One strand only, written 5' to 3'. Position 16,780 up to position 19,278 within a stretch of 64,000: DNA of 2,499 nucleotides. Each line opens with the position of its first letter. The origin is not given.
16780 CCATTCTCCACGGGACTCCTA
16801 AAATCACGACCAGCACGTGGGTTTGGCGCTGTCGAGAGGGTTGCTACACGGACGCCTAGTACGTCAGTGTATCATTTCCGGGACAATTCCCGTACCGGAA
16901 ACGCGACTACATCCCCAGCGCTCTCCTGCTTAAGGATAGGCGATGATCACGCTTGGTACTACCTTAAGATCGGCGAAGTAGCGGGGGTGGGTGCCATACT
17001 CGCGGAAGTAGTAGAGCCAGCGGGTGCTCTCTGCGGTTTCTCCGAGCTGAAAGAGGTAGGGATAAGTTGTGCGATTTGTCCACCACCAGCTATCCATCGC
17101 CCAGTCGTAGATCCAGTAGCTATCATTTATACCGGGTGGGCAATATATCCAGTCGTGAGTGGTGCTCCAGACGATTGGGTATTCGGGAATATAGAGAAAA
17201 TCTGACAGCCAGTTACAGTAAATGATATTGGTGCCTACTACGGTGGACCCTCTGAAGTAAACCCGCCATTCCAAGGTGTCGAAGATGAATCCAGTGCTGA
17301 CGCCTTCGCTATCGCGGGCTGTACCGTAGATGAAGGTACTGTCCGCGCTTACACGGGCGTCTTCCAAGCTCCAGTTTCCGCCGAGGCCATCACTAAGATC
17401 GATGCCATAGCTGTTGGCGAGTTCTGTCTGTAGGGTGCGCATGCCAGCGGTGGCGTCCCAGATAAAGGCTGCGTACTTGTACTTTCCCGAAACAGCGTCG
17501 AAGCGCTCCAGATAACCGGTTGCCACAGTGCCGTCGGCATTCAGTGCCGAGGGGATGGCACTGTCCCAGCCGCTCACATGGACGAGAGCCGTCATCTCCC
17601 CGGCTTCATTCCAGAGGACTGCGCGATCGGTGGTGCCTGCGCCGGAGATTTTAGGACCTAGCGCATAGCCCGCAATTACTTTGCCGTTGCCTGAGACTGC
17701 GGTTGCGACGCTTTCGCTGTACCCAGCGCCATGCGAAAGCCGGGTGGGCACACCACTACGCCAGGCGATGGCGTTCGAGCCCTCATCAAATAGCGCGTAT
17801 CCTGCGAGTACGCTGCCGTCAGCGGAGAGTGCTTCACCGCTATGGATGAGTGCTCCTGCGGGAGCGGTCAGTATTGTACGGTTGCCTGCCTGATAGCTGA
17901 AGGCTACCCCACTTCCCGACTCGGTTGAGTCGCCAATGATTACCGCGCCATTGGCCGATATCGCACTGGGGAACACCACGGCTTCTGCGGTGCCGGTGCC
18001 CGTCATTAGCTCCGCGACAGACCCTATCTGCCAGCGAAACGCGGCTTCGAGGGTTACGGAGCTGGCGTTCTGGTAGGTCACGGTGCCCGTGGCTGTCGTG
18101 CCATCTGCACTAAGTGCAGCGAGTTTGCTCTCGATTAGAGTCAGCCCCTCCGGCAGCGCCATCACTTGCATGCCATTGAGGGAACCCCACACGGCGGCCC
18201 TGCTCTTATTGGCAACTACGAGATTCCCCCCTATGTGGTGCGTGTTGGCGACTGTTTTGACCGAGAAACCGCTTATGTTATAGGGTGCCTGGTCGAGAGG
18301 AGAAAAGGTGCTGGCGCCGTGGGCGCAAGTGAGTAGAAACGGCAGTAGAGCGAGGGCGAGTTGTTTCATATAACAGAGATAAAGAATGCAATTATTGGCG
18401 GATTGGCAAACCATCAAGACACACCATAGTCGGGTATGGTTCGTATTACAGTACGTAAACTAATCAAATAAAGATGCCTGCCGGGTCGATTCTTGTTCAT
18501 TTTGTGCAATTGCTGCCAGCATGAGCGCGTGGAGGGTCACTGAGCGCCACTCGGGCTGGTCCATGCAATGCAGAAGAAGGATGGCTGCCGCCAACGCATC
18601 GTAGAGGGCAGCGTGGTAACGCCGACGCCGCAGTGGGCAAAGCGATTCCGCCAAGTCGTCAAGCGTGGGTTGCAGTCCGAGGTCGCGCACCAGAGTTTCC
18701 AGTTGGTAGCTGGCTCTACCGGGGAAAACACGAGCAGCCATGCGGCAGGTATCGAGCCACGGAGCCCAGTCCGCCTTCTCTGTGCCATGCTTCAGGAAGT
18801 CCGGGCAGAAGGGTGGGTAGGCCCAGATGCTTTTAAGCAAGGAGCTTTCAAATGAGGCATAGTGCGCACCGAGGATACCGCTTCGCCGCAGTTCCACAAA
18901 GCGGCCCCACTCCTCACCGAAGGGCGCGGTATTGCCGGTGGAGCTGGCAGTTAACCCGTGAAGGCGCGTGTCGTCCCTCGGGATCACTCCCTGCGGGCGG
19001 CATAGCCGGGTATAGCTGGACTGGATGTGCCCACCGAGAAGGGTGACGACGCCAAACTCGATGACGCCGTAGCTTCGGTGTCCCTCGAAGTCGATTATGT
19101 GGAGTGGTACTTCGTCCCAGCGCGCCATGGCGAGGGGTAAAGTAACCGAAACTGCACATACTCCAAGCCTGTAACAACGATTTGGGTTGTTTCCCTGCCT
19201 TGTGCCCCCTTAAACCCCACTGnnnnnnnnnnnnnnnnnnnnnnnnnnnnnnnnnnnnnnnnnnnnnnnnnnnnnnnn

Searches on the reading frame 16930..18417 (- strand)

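Call 53: search_protein_families(library=ncbifam, proteins=[window:16930-18417:-], max_evalue=0.01)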
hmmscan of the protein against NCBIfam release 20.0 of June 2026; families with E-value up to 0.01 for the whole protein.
window:16930-18417:- (495 aa): 1 family
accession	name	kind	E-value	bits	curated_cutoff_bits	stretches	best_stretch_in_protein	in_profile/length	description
TIGR02913.1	HAF_rpt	repeat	2.1e-05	24.4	22.65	0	151-178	2-29/39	HAF repeat protein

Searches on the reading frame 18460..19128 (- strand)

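Call 53: search_protein_families(library=ncbifam, proteins=[window:18460-19128:-], max_evalue=0.01)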
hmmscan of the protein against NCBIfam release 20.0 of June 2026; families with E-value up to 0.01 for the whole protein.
window:18460-19128:- (222 aa): 15 families
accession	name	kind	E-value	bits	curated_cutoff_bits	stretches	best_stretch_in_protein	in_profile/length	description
NF005906.0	PRK07883.1-4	equivalog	1.7e-11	43.2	495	1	18-152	21-145/563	DEDD exonuclease domain-containing protein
NF005981.0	PRK08074.1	equivalog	1.7e-08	32.9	789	1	22-191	23-168/931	ATP-dependent DNA helicase DinG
TIGR01405.1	polC_Gram_pos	equivalog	3.1e-08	31.8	1043.45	1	22-204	208-366/1211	DNA polymerase III subunit alpha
TIGR01407.1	dinG_rel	hypoth_equivalog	4.7e-08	31.7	547.7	1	21-154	18-141/889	putative DnaQ family exonuclease/DinG family helicase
TIGR01406.1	dnaQ_proteo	equivalog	5.3e-08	32.7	222.7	1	17-178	18-158/231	DNA polymerase III subunit epsilon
NF005907.0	PRK07883.1-5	equivalog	7.3e-08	31.2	454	1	20-135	45-150/584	DEDD exonuclease domain-containing protein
NF001688.0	PRK00448.1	equivalog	2.7e-07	28.5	873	1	22-208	442-604/1445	PolC-type DNA polymerase III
NF005836.0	PRK07740.1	equivalog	3.1e-07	30.1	261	1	18-100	75-158/244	hypothetical protein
NF005937.0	PRK07983.1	equivalog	5.2e-07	29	202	1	122-201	94-163/220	exodeoxyribonuclease X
NF004844.0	PRK06195.1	equivalog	6e-06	25.9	373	1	12-197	6-169/309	DNA polymerase III subunit epsilon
NF005905.0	PRK07883.1-3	equivalog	9.6e-06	24.5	508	1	21-100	42-121/581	DEDD exonuclease domain-containing protein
NF005904.0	PRK07883.1-2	equivalog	1.9e-05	23.2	969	1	20-103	47-130/584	DEDD exonuclease domain-containing protein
NF005903.0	PRK07883.1-1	equivalog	7.8e-05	21.3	1038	1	22-99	65-142/642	DEDD exonuclease domain-containing protein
NF005569.0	PRK07246.1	equivalog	0.00019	19.9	794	1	20-190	23-168/820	bifunctional DnaQ family exonuclease/ATP-dependent helicase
NF004316.1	PRK05711.1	equivalog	0.0062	16.2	196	0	21-153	20-146/234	DNA polymerase III subunit epsilon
